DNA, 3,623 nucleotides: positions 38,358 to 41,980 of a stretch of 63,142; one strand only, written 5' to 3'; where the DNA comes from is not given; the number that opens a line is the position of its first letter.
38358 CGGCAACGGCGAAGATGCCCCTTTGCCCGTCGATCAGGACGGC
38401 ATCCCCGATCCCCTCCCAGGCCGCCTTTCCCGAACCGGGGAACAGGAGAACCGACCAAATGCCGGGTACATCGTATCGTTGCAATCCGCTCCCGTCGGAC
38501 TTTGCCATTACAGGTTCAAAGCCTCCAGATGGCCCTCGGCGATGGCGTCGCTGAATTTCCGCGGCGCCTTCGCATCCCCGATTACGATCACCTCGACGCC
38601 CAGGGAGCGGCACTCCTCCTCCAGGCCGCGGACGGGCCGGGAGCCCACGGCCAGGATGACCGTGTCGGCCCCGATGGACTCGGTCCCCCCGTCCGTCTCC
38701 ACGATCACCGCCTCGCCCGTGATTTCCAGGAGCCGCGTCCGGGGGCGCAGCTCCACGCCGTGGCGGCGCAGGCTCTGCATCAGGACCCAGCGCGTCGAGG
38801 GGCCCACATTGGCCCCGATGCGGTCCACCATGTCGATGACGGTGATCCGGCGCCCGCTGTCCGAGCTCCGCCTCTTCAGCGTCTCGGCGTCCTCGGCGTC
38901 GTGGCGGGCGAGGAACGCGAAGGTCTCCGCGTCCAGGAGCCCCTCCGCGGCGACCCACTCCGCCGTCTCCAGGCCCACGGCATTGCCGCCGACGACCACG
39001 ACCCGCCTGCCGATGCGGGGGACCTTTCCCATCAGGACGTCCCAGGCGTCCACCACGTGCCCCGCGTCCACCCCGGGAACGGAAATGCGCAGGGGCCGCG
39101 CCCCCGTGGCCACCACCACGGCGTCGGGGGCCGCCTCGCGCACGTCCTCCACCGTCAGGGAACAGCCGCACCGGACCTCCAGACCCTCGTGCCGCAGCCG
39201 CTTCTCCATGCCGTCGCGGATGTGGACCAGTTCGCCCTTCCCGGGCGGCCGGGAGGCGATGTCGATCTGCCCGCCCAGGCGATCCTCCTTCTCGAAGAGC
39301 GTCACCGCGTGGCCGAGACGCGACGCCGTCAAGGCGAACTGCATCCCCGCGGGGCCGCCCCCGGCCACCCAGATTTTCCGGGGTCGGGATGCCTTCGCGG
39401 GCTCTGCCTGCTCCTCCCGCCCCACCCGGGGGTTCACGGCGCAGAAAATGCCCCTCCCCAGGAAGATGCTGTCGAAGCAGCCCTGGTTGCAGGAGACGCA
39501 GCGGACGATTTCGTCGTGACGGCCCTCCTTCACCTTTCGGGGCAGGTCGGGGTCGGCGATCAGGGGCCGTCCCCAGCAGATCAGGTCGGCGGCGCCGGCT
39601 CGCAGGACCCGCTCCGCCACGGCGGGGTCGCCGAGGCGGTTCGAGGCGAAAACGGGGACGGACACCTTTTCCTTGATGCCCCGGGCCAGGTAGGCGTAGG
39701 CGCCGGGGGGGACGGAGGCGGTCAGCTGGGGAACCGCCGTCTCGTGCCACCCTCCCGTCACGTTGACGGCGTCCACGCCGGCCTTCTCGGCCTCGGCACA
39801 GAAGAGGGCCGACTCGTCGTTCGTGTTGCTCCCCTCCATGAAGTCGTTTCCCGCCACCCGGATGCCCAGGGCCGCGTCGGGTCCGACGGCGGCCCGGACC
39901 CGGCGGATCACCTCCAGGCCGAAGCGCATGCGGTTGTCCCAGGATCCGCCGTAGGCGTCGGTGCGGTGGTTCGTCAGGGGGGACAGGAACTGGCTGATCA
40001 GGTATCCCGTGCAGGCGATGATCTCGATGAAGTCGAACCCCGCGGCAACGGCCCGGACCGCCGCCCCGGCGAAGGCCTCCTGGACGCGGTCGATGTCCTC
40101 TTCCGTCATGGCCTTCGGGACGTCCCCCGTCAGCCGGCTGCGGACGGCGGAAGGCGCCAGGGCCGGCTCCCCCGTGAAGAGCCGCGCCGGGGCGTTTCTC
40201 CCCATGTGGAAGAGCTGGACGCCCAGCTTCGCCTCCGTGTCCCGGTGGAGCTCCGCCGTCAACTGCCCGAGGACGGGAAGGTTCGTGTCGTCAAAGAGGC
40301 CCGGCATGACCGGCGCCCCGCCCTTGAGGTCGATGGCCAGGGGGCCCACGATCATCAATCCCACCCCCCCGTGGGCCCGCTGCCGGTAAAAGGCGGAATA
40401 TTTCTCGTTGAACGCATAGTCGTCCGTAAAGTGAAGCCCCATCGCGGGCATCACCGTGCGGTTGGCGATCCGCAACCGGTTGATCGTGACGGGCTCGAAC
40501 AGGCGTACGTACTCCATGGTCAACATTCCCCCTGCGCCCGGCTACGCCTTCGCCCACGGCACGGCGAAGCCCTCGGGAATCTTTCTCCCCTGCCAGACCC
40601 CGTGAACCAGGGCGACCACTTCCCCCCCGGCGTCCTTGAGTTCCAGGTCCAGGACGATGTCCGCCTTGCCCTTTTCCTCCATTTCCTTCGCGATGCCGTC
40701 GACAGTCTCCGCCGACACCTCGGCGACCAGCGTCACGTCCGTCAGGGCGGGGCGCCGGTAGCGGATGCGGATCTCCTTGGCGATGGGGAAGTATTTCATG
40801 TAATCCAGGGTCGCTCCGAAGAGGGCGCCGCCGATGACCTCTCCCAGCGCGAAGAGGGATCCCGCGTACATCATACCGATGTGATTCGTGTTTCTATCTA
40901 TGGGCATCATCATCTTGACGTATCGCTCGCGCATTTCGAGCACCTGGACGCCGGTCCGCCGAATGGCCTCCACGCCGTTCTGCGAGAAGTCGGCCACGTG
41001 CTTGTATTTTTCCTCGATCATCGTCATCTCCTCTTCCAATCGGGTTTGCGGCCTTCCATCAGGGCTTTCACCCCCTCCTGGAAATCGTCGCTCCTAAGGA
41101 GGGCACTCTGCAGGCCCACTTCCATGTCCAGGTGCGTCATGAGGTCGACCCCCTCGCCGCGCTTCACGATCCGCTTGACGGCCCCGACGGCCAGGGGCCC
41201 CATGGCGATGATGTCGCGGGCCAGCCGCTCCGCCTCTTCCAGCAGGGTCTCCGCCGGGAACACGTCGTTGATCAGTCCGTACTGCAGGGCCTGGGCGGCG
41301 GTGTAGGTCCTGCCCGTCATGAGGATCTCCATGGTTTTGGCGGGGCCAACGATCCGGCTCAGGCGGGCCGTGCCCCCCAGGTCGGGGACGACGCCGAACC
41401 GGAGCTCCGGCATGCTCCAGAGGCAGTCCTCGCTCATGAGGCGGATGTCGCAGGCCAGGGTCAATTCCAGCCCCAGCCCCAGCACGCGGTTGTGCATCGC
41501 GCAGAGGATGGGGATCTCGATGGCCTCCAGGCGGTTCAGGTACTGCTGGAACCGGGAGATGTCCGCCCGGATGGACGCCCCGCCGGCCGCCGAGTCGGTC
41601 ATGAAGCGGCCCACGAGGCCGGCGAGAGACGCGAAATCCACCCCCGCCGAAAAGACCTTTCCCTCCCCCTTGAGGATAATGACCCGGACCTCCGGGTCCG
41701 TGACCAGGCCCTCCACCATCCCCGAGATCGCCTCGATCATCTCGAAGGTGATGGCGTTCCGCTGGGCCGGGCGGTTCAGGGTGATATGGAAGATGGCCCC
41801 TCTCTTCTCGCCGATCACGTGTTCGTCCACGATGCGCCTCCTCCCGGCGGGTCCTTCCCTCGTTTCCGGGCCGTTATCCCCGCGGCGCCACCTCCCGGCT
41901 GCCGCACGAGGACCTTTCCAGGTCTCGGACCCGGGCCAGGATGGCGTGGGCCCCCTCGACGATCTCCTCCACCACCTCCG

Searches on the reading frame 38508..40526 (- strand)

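Call 68: search_protein_families(library=pfam, proteins=[window:38508-40526:-], max_evalue=0.00001)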
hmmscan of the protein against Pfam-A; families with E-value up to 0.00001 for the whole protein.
window:38508-40526:- (672 aa): 8 families
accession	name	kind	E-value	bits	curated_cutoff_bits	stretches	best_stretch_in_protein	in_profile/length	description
PF00724.26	Oxidored_FMN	-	1.9e-69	235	27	1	9-339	2-342/342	NADH:flavin oxidoreductase / NADH oxidase family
PF07992.20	Pyr_redox_2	-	4.5e-30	105.5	26.1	1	384-646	2-251/291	Pyridine nucleotide-disulphide oxidoreductase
PF00070.33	Pyr_redox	-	1.5e-13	51.5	22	0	384-422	1-39/82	Pyridine nucleotide-disulphide oxidoreductase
PF13450.12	NAD_binding_8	-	1.3e-08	35.4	21.9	1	387-426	1-40/68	NAD(P)-binding Rossmann-like domain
PF03486.20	HI0933_like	-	3.6e-08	33.6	50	0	384-424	2-42/244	HI0933-like protein Rossmann domain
PF00890.30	FAD_binding_2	-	5.2e-07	29.6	20.4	0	387-425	4-42/414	FAD binding domain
PF01266.30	DAO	-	9.7e-07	29.1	27.9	0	581-631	154-208/353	FAD dependent oxidoreductase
PF12831.13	FAD_oxidored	-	3.9e-06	26.9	27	1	385-424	2-41/416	FAD dependent oxidoreductase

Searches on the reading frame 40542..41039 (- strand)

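Call 68: search_protein_families(library=pfam, proteins=[window:40542-41039:-], max_evalue=0.00001)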
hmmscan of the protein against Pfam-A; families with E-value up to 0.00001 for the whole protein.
window:40542-41039:- (165 aa): 2 families
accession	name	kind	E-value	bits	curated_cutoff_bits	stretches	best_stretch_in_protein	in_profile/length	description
PF14539.12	DUF4442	-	9.7e-14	52.1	25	1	30-146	20-127/132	Domain of unknown function (DUF4442)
PF09500.16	YiiD_C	-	1.3e-09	38.6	27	1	29-141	18-133/144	Putative thioesterase (yiiD_Cterm)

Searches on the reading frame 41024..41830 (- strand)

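Call 68: search_protein_families(library=pfam, proteins=[window:41024-41830:-], max_evalue=0.00001)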
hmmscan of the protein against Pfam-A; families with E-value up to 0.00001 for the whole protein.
window:41024-41830:- (268 aa): 2 families
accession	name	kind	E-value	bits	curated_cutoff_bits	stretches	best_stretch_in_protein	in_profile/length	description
PF00378.25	ECH_1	-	1.4e-52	179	27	1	9-267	2-250/251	Enoyl-CoA hydratase/isomerase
PF16113.10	ECH_2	-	6e-38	131.6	27.2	2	15-205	3-186/335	Enoyl-CoA hydratase/isomerase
